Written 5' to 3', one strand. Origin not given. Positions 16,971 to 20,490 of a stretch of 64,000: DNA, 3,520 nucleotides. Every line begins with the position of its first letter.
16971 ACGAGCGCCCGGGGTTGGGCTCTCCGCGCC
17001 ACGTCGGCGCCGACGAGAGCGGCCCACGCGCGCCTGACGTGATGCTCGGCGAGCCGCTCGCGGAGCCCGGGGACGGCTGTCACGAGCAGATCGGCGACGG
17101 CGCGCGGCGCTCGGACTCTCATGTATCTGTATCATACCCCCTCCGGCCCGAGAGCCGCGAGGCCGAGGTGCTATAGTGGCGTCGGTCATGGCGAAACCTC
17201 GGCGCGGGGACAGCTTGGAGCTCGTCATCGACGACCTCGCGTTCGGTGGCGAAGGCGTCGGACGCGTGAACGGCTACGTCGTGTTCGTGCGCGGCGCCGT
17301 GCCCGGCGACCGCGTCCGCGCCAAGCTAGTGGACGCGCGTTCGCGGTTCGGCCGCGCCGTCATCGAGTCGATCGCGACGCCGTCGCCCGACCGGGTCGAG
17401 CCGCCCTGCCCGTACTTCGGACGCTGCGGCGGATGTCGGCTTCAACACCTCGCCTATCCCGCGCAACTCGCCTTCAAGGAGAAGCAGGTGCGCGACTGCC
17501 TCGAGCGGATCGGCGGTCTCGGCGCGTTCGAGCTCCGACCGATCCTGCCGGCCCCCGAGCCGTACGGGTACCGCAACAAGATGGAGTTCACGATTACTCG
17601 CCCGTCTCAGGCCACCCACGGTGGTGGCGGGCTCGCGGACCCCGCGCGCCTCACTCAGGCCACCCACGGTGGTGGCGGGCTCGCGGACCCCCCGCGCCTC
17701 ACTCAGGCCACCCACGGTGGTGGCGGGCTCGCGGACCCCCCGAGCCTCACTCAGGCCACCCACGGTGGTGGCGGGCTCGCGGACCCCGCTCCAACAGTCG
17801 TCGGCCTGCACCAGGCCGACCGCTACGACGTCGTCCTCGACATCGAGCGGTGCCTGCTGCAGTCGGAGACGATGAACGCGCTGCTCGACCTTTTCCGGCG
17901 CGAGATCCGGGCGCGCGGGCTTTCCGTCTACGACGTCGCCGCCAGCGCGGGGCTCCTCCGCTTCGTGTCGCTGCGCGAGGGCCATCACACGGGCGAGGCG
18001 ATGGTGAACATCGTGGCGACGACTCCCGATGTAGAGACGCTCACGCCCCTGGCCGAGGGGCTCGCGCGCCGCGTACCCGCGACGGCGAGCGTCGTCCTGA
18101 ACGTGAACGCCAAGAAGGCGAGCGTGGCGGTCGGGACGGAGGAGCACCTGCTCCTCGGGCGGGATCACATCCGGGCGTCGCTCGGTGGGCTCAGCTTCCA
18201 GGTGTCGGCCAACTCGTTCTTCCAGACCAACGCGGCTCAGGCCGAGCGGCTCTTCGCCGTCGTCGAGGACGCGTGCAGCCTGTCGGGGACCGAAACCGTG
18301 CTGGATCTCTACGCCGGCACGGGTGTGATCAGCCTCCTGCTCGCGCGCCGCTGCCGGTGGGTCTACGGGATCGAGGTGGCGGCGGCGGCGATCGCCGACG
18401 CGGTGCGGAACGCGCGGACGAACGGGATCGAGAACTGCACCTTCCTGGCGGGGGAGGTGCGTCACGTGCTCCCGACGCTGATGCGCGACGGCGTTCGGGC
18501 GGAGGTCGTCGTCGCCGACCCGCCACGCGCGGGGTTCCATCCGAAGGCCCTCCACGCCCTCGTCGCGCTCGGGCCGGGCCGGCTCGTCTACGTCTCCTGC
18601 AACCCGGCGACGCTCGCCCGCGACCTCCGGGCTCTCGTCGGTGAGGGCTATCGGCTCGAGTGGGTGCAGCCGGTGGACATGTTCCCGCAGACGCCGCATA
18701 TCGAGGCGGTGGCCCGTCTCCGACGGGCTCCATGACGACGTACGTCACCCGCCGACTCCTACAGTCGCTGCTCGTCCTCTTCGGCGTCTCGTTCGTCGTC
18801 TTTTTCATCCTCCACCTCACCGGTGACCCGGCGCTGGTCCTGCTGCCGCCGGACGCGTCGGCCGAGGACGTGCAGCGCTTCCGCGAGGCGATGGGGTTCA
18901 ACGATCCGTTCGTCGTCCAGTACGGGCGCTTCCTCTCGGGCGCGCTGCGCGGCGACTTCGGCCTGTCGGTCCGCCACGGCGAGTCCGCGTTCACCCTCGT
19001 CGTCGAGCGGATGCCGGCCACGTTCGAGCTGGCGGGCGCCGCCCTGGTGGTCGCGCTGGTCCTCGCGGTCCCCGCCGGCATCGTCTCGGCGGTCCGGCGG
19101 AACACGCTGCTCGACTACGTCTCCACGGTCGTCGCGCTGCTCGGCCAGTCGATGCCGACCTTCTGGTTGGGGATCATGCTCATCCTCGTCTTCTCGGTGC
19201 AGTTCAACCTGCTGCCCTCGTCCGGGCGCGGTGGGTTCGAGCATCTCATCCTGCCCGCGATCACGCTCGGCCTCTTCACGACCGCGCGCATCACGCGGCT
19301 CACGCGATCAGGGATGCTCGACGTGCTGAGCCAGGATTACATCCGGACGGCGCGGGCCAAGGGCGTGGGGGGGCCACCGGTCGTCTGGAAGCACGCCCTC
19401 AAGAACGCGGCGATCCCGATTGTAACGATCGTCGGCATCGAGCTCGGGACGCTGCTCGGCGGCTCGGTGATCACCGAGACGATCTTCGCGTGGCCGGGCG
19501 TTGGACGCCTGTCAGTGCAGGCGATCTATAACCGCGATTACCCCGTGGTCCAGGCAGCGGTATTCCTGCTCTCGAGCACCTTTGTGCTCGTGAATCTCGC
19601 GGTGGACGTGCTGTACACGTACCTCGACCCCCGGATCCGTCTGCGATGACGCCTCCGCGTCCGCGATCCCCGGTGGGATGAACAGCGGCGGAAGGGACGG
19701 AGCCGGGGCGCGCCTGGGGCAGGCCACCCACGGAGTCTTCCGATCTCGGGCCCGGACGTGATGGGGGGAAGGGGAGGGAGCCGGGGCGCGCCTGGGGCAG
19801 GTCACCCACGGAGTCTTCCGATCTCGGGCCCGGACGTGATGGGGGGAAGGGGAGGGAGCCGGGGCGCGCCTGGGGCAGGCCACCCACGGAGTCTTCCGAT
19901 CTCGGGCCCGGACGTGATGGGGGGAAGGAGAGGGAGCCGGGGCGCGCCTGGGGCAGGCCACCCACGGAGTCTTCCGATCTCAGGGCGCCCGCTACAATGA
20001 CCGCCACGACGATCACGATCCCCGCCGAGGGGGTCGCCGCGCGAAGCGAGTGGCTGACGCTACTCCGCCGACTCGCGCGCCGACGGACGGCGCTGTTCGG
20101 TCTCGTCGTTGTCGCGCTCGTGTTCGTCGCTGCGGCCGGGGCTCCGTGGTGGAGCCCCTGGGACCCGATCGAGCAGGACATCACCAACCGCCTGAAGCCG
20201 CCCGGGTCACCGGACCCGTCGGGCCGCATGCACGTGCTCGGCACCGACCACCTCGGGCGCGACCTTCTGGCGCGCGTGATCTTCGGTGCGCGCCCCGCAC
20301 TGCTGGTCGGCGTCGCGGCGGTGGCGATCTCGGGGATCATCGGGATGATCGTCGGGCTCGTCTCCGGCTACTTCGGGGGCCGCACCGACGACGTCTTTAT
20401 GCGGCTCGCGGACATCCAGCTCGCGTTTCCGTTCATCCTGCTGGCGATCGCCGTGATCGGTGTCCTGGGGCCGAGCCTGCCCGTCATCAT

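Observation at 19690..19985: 78-nt G-rich tandem repeat array splitting an ABC permease gene pair, related to an intragenic repeat in rlmD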

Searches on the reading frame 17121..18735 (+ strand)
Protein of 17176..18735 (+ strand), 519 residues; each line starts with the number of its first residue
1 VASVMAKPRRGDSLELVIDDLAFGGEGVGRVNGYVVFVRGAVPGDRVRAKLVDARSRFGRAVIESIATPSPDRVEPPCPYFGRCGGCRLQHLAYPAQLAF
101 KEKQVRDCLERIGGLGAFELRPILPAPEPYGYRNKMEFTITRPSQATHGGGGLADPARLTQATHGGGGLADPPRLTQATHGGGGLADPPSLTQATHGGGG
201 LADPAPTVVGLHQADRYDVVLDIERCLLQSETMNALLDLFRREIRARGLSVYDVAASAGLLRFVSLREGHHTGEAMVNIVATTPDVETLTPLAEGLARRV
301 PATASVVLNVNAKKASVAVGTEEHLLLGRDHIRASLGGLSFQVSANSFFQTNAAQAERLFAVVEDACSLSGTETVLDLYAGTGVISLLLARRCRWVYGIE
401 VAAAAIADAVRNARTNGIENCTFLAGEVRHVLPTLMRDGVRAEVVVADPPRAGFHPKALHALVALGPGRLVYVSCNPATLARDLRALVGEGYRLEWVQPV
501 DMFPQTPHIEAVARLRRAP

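Call 5: search_protein_families(library=pfam, proteins=[window:17121-18644:+, window:17176-18735:+])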
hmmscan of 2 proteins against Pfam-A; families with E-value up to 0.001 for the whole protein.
window:17121-18644:+ (507 aa): 0 families

window:17176-18735:+ (519 aa): 8 families
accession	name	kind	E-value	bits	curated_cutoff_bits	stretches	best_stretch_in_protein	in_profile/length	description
PF05958.17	tRNA_U5-meth_tr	-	1.3e-20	74.2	23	1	324-515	151-354/357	tRNA (Uracil-5-)-methyltransferase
PF13847.12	Methyltransf_31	-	1.7e-09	37.9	27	1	372-438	4-72/145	Methyltransferase domain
PF01938.26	TRAM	-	1.8e-09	37.7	21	1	10-62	4-59/61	TRAM domain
PF13649.12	Methyltransf_25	-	1.8e-06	29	27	1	375-433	1-59/97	Methyltransferase domain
PF03602.21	Cons_hypoth95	-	7.9e-06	26.1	24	1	358-475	31-152/182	Conserved hypothetical protein 95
PF02475.24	TRM5-TYW2_MTfase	-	8.3e-06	26.3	28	1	348-440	19-108/164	TRM5/TYW2 methyltransferase domain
PF09445.16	Methyltransf_15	-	2.8e-05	24.2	22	1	373-454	2-84/165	RNA cap guanine-N2 methyltransferase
PF05175.20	MTS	-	3.8e-05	23.8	23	1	372-450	32-107/170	Methyltransferase small domain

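Call 31: find_homologous_proteins(query=window:17176-18735:+, max_evalue=1e-60)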
Query window:17176-18735:+ (519 aa): 5782 proteins with E <= 1e-60 among 8000 candidates; the best 120 are listed.
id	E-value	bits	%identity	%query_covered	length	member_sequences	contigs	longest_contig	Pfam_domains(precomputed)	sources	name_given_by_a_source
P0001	0.0e+0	1160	100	100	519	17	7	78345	PF13847.13,PF03602.22,PF13649.13,PF02475.24,PF01938.27,PF05958.18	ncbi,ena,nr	ncbi:MAG: 23S rRNA (uracil(1939)-C(5))-methyltransferase RlmD [Candidatus Rokuibacteriota bacterium]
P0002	0.0e+0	1100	94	99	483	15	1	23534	PF13847.13,PF03602.22,PF13649.13,PF02475.24,PF01938.27,PF05958.18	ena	-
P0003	0.0e+0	1097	97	100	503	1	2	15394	PF13847.13,PF03602.22,PF13649.13,PF02475.24,PF01938.27,PF05958.18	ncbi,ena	-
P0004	0.0e+0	1095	96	100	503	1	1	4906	PF13847.13,PF03602.22,PF13649.13,PF02475.24,PF01938.27,PF05958.18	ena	-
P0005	0.0e+0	1094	97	100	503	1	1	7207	PF13847.13,PF03602.22,PF13649.13,PF02475.24,PF01938.27,PF05958.18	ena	-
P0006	0.0e+0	1093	96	100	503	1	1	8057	PF13847.13,PF03602.22,PF13649.13,PF02475.24,PF01938.27,PF05958.18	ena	-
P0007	0.0e+0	1092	97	100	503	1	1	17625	PF13847.13,PF03602.22,PF13649.13,PF02475.24,PF01938.27,PF05958.18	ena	-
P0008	0.0e+0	1084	95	100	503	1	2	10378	PF13847.13,PF03602.22,PF13649.13,PF02475.24,PF01938.27,PF05958.18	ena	-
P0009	0.0e+0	1068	96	97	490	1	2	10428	PF13847.13,PF03602.22,PF13649.13,PF02475.24,PF01938.27,PF05958.18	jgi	-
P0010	0.0e+0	1044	93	100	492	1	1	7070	PF13847.13,PF05175.21,PF03602.22,PF13649.13,PF02475.24,PF01938.27,PF05958.18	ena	-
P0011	0.0e+0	1036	92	100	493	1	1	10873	PF13847.13,PF03602.22,PF13649.13,PF02475.24,PF01938.27,PF05958.18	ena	-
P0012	0.0e+0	1011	89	100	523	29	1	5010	PF13847.13,PF03602.22,PF13649.13,PF02475.24,PF09445.17,PF01938.27,PF05958.18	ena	-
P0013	9.8e-282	953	87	100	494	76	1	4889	PF13847.13,PF03602.22,PF13649.13,PF02475.24,PF09445.17,PF01938.27,PF05958.18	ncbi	-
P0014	5.6e-278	941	84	100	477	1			PF13847.13,PF03602.22,PF13649.13,PF02475.24,PF09445.17,PF01938.27,PF05958.18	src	-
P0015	1.8e-276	936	85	100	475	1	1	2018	PF13847.13,PF03602.22,PF13649.13,PF02475.24,PF09445.17,PF01938.27,PF05958.18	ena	-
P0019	4.7e-263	892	81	99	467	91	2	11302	PF13847.13,PF03602.22,PF01938.27,PF05958.18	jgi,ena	-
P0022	2.2e-255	866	77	99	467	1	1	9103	PF13847.13,PF05175.21,PF03602.22,PF13649.13,PF09445.17,PF01938.27,PF05958.18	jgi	jgi:23S rRNA (uracil1939-C5)-methyltransferase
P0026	1.4e-243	828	84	61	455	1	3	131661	PF13847.13,PF03602.22,PF13649.13,PF01938.27,PF05958.18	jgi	jgi:23S rRNA (uracil1939-C5)-methyltransferase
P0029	4.1e-242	823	72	99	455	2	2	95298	PF13847.13,PF03602.22,PF13649.13,PF09445.17,PF01938.27,PF05958.18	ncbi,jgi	jgi:23S rRNA (uracil1939-C5)-methyltransferase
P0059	1.7e-237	807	74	99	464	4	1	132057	PF13847.13,PF03602.22,PF13649.13,PF02475.24,PF01938.27,PF05958.18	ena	-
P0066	2.8e-236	803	69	99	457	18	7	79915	PF13847.13,PF03602.22,PF13649.13,PF09445.17,PF01938.27,PF05958.18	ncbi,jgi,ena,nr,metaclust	ncbi:MAG: 23S rRNA (uracil(1939)-C(5))-methyltransferase RlmD [Candidatus Rokuibacteriota bacterium]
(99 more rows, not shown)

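Call 34: find_encoding_contigs(protein=P0019, flank=5000, max_places=2)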
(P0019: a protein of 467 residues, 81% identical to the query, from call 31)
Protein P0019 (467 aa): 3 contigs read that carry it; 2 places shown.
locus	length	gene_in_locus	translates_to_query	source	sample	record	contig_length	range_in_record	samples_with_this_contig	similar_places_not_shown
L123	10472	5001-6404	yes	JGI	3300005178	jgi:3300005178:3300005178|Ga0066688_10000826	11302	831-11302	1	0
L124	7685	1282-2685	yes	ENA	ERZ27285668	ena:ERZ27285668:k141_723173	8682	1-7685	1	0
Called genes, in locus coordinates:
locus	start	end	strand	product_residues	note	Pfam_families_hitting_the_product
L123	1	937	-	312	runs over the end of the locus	PF13793:Pribosyltran_N, PF00156:Pribosyltran, PF14572:Pribosyl_synth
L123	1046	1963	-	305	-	PF00288:GHMP_kinases_N, PF08544:GHMP_kinases_C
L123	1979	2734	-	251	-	-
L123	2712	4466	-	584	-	-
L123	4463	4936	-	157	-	PF05258:DciA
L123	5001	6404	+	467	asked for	PF01938:TRAM, PF05958:tRNA_U5-meth_tr, PF03602:Cons_hypoth95 (weak), PF13847:Methyltransf_31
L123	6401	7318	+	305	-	PF19300:BPD_transp_1_N, PF00528:BPD_transp_1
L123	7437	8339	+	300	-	PF12911:OppC_N, PF00528:BPD_transp_1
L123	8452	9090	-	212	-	PF04892:VanZ-LLP1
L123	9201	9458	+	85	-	-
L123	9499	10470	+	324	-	?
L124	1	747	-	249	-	?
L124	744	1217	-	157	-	PF05258:DciA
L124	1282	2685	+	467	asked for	PF01938:TRAM, PF05958:tRNA_U5-meth_tr, PF03602:Cons_hypoth95 (weak), PF13847:Methyltransf_31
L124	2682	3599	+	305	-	PF19300:BPD_transp_1_N, PF00528:BPD_transp_1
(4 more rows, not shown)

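Call 35: find_encoding_contigs(protein=P0026, flank=5000, max_places=2)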
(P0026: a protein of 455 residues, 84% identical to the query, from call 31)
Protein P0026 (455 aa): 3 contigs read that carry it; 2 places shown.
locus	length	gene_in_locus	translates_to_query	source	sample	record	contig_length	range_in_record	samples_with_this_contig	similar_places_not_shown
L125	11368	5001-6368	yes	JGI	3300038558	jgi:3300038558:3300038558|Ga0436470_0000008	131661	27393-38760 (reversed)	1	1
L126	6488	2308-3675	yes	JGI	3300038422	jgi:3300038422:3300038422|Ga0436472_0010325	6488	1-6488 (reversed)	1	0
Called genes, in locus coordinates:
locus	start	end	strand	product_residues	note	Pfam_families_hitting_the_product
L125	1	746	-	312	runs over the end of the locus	PF13793:Pribosyltran_N, PF00156:Pribosyltran, PF14572:Pribosyl_synth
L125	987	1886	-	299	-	PF00288:GHMP_kinases_N, PF08544:GHMP_kinases_C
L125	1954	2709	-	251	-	-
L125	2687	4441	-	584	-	-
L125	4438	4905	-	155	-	PF05258:DciA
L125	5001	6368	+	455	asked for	PF01938:TRAM, PF05958:tRNA_U5-meth_tr, PF03602:Cons_hypoth95 (weak), PF13649:Methyltransf_25 (weak), PF13847:Methyltransf_31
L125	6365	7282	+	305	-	PF19300:BPD_transp_1_N, PF00528:BPD_transp_1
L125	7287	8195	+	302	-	PF12911:OppC_N, PF00528:BPD_transp_1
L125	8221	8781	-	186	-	PF05494:MlaC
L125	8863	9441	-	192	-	PF04892:VanZ-LLP1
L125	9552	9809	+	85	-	-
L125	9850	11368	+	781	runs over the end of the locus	PF00270:DEAD, PF04851:ResIII, PF00271:Helicase_C, PF22982:WHD_HRQ1, PF09369:MZB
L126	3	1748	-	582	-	?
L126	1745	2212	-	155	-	PF05258:DciA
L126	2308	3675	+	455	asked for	PF01938:TRAM, PF05958:tRNA_U5-meth_tr, PF03602:Cons_hypoth95 (weak), PF13649:Methyltransf_25 (weak), PF13847:Methyltransf_31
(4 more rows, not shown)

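Call 36: find_encoding_contigs(protein=P0066, flank=5000, max_places=2)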
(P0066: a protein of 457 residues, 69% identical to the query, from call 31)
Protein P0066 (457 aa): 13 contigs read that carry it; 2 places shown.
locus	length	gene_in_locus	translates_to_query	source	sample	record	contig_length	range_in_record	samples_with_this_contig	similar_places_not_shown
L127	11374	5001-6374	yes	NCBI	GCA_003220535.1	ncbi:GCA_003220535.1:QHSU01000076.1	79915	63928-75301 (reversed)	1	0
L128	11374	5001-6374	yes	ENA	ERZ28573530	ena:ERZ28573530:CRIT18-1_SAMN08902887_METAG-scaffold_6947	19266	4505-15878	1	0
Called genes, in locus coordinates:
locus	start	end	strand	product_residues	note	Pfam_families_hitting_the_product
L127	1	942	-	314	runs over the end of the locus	PF13793:Pribosyltran_N, PF00156:Pribosyltran, PF14572:Pribosyl_synth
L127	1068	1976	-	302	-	PF00288:GHMP_kinases_N, PF08544:GHMP_kinases_C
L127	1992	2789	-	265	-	-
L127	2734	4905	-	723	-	-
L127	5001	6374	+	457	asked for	PF01938:TRAM, PF05958:tRNA_U5-meth_tr, PF03602:Cons_hypoth95 (weak), PF09445:Methyltransf_15 (weak), PF13649:Methyltransf_25 (weak), PF13847:Methyltransf_31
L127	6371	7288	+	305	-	PF19300:BPD_transp_1_N, PF00528:BPD_transp_1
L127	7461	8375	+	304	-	PF12911:OppC_N, PF00528:BPD_transp_1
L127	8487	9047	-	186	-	PF04892:VanZ-LLP1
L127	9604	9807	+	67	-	-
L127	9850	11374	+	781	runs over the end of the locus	PF00270:DEAD, PF04851:ResIII (weak), PF00271:Helicase_C, PF22982:WHD_HRQ1, PF09369:MZB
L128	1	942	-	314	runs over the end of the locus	PF13793:Pribosyltran_N, PF00156:Pribosyltran, PF14572:Pribosyl_synth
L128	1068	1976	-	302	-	PF00288:GHMP_kinases_N, PF08544:GHMP_kinases_C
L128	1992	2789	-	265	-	-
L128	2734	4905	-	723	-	-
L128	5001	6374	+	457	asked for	PF01938:TRAM, PF05958:tRNA_U5-meth_tr, PF03602:Cons_hypoth95 (weak), PF09445:Methyltransf_15 (weak), PF13649:Methyltransf_25 (weak), PF13847:Methyltransf_31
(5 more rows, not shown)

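Call 63: find_encoding_contigs(protein=P0022, flank=4000, max_places=1)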
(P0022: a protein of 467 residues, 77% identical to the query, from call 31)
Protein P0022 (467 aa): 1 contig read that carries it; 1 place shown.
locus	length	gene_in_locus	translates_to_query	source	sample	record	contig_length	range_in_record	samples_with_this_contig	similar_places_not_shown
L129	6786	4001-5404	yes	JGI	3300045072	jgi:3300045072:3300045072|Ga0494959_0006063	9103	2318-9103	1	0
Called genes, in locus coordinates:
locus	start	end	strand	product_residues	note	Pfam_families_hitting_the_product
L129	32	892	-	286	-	PF00288:GHMP_kinases_N, PF08544:GHMP_kinases_C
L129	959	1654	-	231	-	-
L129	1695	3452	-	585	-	-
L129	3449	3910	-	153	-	PF05258:DciA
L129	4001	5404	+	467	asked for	PF01938:TRAM, PF05175:MTS (faint), PF05958:tRNA_U5-meth_tr, PF03602:Cons_hypoth95 (weak), PF09445:Methyltransf_15 (weak), PF13847:Methyltransf_31, PF13649:Methyltransf_25 (weak)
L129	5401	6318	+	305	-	PF19300:BPD_transp_1_N, PF00528:BPD_transp_1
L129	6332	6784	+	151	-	?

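Call 64: find_encoding_contigs(protein=P0029, flank=4000, max_places=1)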
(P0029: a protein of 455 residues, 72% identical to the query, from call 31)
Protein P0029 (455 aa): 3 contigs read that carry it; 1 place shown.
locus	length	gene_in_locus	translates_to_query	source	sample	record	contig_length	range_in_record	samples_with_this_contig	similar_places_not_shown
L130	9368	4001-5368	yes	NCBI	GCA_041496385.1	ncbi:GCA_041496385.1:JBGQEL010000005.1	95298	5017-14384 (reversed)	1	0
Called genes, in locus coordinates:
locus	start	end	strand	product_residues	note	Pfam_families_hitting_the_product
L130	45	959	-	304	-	PF00288:GHMP_kinases_N, PF08544:GHMP_kinases_C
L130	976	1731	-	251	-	-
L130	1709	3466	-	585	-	-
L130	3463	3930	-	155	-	PF05258:DciA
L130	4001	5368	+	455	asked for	PF01938:TRAM, PF05958:tRNA_U5-meth_tr, PF03602:Cons_hypoth95 (weak), PF09445:Methyltransf_15 (weak), PF13649:Methyltransf_25 (weak), PF13847:Methyltransf_31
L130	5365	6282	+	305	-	PF19300:BPD_transp_1_N, PF00528:BPD_transp_1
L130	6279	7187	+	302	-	PF12911:OppC_N, PF00528:BPD_transp_1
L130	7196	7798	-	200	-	PF04892:VanZ-LLP1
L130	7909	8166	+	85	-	-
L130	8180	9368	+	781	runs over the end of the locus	PF04851:ResIII (weak), PF00270:DEAD, PF00271:Helicase_C, PF22982:WHD_HRQ1, PF09369:MZB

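Call 65: find_encoding_contigs(protein=P0059, flank=4000, max_places=1)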
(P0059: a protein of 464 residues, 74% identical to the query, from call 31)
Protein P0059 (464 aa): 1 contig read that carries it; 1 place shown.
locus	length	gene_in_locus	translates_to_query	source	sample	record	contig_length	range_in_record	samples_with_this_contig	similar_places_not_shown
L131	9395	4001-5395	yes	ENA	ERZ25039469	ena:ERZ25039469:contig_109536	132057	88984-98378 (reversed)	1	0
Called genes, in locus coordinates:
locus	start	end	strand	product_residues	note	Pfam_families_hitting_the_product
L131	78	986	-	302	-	PF00288:GHMP_kinases_N, PF08544:GHMP_kinases_C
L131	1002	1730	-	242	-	-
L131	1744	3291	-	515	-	-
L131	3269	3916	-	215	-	PF05258:DciA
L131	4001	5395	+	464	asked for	PF01938:TRAM, PF05958:tRNA_U5-meth_tr, PF02475:TRM5-TYW2_MTfase (weak), PF03602:Cons_hypoth95 (weak), PF13847:Methyltransf_31, PF13649:Methyltransf_25 (faint)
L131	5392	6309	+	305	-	PF19300:BPD_transp_1_N, PF00528:BPD_transp_1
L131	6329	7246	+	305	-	PF12911:OppC_N, PF00528:BPD_transp_1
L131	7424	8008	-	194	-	PF04892:VanZ-LLP1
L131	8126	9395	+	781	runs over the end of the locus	PF00270:DEAD, PF04851:ResIII (weak), PF00271:Helicase_C, PF22982:WHD_HRQ1, PF09369:MZB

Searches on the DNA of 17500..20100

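Call 76: search_rna_families(source=window, start=17500, end=20100, threshold=evalue, max_evalue=1)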
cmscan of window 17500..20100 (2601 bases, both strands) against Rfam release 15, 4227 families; matches with E-value up to 1: 2.
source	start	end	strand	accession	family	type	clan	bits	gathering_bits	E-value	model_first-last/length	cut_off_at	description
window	17712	17775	+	RF00523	Prion_pknot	Cis-reg;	-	28.3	39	0.018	1-40/40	no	Prion pseudoknot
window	17616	17679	+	RF00523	Prion_pknot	Cis-reg;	-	27.2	39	0.033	1-40/40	no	Prion pseudoknot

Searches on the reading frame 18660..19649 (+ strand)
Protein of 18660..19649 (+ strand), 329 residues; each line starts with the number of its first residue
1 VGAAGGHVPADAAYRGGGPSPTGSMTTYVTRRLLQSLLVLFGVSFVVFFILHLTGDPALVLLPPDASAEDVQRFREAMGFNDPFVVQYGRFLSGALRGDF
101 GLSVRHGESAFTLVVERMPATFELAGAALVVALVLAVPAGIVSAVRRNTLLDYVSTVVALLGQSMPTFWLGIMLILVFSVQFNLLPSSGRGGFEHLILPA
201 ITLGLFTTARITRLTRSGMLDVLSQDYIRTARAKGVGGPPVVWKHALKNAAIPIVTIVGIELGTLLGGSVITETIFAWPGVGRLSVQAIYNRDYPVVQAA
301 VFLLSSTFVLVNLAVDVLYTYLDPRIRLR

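Call 5: search_protein_families(library=pfam, proteins=[window:18660-19649:+])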
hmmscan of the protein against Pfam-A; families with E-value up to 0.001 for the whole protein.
window:18660-19649:+ (329 aa): 2 families
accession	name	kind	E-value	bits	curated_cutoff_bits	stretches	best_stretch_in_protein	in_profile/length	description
PF00528.27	BPD_transp_1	-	1.4e-47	162.3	26.4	1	136-327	1-183/184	Binding-protein-dependent transport system inner membrane component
PF19300.4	BPD_transp_1_N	-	1.2e-10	42.1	23.8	1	25-124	1-113/114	Binding-prot-dependent transport system membrane comp, N-term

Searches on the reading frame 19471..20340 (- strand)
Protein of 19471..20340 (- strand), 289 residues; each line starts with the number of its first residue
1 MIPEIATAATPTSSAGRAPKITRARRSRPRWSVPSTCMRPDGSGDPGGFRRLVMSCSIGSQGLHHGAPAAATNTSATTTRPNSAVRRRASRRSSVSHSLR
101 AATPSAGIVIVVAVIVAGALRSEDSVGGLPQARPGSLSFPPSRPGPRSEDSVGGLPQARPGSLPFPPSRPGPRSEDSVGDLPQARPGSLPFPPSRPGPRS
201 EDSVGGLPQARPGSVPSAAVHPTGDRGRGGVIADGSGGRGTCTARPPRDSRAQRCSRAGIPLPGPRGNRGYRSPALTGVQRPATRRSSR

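Call 5: search_protein_families(library=pfam, proteins=[window:19471-20340:-])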
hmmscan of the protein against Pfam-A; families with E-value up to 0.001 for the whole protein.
window:19471-20340:- (289 aa): 0 families
